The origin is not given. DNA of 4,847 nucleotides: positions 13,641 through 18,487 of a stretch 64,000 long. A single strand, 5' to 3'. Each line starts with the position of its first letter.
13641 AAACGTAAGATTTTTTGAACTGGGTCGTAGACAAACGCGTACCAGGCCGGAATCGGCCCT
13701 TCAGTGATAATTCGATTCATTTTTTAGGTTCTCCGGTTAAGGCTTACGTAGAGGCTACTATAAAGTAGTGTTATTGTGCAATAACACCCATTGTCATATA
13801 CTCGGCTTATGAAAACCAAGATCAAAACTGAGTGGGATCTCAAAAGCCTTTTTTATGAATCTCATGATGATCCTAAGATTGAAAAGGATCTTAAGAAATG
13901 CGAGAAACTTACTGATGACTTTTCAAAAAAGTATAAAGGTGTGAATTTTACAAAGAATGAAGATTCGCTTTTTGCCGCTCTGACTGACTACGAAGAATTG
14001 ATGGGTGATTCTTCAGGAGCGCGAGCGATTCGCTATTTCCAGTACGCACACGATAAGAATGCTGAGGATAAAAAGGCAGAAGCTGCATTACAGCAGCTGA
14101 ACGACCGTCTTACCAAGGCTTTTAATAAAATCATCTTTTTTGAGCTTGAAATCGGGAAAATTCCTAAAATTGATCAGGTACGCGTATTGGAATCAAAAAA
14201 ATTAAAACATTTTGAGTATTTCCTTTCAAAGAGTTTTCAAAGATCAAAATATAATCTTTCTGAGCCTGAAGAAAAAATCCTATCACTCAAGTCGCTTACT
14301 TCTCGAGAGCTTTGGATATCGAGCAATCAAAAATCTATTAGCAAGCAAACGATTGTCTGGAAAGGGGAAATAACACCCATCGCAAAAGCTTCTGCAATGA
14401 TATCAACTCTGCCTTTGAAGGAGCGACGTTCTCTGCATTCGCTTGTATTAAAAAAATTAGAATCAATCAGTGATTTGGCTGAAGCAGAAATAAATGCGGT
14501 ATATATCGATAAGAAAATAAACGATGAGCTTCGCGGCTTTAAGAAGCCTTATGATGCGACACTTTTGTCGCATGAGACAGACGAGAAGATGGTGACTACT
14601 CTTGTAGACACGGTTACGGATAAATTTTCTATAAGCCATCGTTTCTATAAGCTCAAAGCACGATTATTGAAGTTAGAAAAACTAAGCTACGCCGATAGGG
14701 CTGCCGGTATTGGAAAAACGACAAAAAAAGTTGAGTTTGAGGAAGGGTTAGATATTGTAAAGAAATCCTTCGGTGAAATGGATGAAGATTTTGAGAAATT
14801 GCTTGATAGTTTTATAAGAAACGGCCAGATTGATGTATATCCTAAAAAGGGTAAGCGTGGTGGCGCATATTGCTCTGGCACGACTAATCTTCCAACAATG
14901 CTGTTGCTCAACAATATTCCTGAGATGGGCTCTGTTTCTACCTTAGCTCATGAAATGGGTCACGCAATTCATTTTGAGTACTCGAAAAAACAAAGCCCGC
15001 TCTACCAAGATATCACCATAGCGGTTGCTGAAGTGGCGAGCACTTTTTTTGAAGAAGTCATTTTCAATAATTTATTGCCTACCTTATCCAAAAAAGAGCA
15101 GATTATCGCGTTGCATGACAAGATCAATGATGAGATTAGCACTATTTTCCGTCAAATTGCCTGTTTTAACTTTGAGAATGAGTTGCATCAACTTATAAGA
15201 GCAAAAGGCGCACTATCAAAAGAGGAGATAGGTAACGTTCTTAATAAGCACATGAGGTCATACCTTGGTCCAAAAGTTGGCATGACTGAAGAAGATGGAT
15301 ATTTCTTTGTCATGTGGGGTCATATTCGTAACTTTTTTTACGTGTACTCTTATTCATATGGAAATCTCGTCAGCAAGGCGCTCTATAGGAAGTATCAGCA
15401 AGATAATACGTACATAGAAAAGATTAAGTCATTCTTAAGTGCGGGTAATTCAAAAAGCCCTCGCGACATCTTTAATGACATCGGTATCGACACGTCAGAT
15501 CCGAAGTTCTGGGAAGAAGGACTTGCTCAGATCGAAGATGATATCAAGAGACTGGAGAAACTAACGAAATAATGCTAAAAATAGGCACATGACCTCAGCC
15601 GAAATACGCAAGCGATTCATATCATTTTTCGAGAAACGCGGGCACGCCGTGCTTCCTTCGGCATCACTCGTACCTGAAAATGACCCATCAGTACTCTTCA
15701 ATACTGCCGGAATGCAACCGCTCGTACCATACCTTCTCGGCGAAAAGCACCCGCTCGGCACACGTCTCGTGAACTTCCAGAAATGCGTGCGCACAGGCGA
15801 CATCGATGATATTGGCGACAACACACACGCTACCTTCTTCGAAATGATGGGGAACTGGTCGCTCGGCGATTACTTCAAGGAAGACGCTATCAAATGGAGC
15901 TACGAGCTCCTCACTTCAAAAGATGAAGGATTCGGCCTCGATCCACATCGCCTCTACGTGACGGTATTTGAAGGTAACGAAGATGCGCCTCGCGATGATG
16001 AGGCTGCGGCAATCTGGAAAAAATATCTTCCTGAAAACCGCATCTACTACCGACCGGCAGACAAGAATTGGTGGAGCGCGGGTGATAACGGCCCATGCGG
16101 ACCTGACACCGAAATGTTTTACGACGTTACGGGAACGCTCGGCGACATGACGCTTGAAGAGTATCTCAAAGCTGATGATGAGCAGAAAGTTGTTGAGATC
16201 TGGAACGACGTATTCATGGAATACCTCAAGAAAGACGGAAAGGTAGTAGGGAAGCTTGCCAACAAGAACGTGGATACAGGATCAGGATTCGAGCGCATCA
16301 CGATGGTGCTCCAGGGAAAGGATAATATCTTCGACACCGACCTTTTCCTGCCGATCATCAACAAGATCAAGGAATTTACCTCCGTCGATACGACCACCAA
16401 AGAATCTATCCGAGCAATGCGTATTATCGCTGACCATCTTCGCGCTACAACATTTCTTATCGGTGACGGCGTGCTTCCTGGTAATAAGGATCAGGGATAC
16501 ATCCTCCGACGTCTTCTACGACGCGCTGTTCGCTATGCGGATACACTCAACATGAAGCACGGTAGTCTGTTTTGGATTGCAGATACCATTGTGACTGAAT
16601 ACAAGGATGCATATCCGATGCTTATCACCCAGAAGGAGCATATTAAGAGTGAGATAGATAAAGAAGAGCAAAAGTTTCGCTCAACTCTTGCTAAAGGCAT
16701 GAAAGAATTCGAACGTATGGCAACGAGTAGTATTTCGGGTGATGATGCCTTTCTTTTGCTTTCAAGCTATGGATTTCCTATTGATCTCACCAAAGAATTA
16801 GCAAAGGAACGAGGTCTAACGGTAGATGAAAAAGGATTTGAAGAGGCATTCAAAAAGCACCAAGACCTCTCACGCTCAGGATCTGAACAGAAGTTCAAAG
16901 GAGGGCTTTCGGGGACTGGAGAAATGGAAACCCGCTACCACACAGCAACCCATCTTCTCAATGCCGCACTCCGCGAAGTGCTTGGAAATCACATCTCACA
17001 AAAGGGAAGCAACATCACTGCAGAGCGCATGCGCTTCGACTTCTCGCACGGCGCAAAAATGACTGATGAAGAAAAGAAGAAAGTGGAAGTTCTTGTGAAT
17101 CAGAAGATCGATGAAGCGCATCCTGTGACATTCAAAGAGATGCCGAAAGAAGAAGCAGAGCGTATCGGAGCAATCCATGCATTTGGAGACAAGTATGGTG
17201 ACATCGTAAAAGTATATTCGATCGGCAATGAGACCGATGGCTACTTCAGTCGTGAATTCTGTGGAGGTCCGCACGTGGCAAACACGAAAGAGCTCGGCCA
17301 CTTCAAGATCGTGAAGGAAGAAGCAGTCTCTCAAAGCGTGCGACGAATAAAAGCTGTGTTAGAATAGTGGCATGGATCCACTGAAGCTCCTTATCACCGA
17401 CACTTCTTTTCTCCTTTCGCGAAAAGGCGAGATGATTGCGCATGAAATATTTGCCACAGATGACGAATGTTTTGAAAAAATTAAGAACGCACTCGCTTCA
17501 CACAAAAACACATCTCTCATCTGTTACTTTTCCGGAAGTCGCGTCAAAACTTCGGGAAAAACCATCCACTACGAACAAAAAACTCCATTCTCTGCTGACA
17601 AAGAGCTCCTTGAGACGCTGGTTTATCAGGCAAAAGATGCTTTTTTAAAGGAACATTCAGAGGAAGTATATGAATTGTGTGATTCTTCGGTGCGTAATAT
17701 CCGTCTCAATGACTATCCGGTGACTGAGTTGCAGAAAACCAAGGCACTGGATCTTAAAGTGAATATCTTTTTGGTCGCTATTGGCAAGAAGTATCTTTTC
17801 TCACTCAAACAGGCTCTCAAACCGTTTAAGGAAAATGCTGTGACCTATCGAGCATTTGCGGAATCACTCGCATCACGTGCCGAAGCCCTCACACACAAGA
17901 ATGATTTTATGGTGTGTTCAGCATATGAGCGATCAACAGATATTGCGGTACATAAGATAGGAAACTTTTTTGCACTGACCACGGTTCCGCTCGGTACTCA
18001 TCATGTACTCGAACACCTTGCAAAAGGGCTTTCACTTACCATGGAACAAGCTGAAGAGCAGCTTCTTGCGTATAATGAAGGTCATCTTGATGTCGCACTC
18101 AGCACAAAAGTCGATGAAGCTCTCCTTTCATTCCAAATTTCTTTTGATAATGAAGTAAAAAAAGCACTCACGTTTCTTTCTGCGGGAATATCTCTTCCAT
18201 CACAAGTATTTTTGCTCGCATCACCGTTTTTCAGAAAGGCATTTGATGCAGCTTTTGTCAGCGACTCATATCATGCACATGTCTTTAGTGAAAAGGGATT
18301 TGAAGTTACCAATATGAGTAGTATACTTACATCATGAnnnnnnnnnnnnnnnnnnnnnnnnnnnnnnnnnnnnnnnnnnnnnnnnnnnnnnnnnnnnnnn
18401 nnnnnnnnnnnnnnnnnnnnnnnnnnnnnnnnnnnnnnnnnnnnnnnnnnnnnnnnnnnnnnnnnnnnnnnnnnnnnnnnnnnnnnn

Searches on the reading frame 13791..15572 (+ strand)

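Call 16: search_protein_families(library=pfam, proteins=[window:13791-15572:+], max_evalue=0.001)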
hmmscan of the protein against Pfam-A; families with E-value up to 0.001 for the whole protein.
window:13791-15572:+ (593 aa): 2 families
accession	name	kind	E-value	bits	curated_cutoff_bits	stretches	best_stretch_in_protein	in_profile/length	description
PF01432.26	Peptidase_M3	-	8.6e-37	128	27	1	231-578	32-455/457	Peptidase family M3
PF08439.15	Peptidase_M3_N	-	3.2e-07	30.9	25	1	120-175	1-57/70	Oligopeptidase F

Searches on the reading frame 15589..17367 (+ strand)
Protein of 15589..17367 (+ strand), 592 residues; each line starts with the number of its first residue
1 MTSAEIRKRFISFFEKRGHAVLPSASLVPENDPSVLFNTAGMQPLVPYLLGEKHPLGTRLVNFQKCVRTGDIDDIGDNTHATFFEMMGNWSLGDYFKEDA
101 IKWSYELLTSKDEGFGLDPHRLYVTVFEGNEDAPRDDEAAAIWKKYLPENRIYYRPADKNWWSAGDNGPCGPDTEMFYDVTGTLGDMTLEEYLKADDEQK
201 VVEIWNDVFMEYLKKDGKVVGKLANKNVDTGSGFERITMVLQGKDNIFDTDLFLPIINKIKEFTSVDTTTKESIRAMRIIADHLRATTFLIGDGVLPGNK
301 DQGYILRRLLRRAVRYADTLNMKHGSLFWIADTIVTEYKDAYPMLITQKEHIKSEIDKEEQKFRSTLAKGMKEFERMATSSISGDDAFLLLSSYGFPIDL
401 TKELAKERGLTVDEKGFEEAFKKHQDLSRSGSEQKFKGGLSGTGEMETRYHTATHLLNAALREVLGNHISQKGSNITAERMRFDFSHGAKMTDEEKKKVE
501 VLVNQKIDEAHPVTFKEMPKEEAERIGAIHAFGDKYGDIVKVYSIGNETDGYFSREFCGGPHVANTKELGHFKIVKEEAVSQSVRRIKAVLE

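Call 16: search_protein_families(library=pfam, proteins=[window:15589-17367:+], max_evalue=0.001)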
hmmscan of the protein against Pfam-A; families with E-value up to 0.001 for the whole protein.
window:15589-17367:+ (592 aa): 2 families
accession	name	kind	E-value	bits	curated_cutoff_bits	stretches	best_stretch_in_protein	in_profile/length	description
PF01411.24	tRNA-synt_2c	-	1.2e-141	473.4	30.3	1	5-436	1-436/552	tRNA synthetases class II (A)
PF07973.19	tRNA_SAD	-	5.1e-16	58.8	24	1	540-587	1-43/44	Threonyl and Alanyl tRNA synthetase second additional domain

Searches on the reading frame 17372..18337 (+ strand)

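Call 16: search_protein_families(library=pfam, proteins=[window:17372-18337:+], max_evalue=0.001)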
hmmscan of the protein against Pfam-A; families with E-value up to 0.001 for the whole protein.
window:17372-18337:+ (321 aa): 1 family
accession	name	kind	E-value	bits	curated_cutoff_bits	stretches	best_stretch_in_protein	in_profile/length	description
PF14450.12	FtsA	-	0.00043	21.1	31.8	1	188-233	9-54/127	Cell division protein FtsA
